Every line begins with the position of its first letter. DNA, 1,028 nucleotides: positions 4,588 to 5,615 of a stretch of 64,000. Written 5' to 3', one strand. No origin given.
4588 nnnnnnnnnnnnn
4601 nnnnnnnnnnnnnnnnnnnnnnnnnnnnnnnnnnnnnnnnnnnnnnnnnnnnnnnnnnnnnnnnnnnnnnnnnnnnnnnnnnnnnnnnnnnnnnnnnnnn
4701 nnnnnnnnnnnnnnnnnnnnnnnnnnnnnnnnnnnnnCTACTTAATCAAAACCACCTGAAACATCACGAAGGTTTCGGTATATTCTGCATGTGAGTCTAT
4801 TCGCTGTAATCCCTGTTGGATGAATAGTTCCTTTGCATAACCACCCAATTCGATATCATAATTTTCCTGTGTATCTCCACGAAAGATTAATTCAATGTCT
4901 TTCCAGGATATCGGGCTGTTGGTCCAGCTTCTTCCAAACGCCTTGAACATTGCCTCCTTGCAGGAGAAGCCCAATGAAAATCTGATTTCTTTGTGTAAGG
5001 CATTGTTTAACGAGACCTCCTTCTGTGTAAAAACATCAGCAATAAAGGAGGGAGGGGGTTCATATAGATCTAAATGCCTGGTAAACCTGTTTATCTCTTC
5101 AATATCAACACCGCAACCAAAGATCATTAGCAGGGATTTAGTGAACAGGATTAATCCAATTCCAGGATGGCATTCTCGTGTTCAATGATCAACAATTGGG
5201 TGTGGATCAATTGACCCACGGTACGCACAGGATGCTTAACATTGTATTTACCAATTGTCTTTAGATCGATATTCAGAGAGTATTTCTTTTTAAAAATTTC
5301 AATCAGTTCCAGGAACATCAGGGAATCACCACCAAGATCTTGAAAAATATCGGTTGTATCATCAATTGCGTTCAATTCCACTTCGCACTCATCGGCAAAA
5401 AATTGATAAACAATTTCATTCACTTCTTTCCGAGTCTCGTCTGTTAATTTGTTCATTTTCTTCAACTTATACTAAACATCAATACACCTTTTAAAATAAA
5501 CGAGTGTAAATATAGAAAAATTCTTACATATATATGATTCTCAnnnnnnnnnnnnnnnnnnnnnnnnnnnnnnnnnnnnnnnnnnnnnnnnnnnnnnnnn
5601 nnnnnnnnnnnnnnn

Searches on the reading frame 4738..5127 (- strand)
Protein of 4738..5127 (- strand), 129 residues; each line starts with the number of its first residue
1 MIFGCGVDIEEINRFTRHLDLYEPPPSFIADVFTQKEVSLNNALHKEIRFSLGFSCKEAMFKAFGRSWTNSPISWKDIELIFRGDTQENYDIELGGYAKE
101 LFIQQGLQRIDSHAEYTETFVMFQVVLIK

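Call 6: search_protein_families(library=ncbifam, proteins=[window:4738-5127:-], max_evalue=0.00001)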
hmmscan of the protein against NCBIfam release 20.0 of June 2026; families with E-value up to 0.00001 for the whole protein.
window:4738-5127:- (129 aa): 7 families
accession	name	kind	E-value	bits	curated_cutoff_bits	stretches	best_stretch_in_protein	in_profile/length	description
NF011250.0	PRK14656.1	equivalog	2.1e-15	56.9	175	1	1-126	1-122/126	holo-[acyl-carrier-protein] synthase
NF011254.0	PRK14660.1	equivalog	1.4e-13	50.9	195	1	1-127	1-123/125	holo-[acyl-carrier-protein] synthase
TIGR00556.1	pantethn_trn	domain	1.5e-12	47.7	45.35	1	2-101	2-99/128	phosphopantetheine--protein transferase domain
NF000832.0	PRK00070.3-2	equivalog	2.6e-09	37.4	107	1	1-110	1-97/116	holo-ACP synthase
NF011251.0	PRK14657.1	equivalog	3.6e-07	30.3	165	1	1-84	1-80/123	holo-[acyl-carrier-protein] synthase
NF011253.0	PRK14659.1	equivalog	1.7e-06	28.6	156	1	1-81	1-82/123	holo-[acyl-carrier-protein] synthase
TIGR00516.1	acpS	equivalog_domain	4.2e-06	27.1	59.8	1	1-95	1-91/125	holo-ACP synthase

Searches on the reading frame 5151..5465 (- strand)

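Call 6: search_protein_families(library=ncbifam, proteins=[window:5151-5465:-], max_evalue=0.00001)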
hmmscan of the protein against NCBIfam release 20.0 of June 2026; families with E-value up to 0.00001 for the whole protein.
window:5151-5465:- (104 aa): 0 families

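Call 42: search_protein_families(library=pfam, proteins=[window:5151-5465:-], max_evalue=0.01)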
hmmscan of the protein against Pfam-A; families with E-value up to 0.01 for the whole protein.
window:5151-5465:- (104 aa): 1 family
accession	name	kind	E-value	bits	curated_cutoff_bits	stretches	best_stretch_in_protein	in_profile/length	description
PF00550.31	PP-binding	-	2.4e-09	37.8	20.8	1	19-71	3-54/67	Phosphopantetheine attachment site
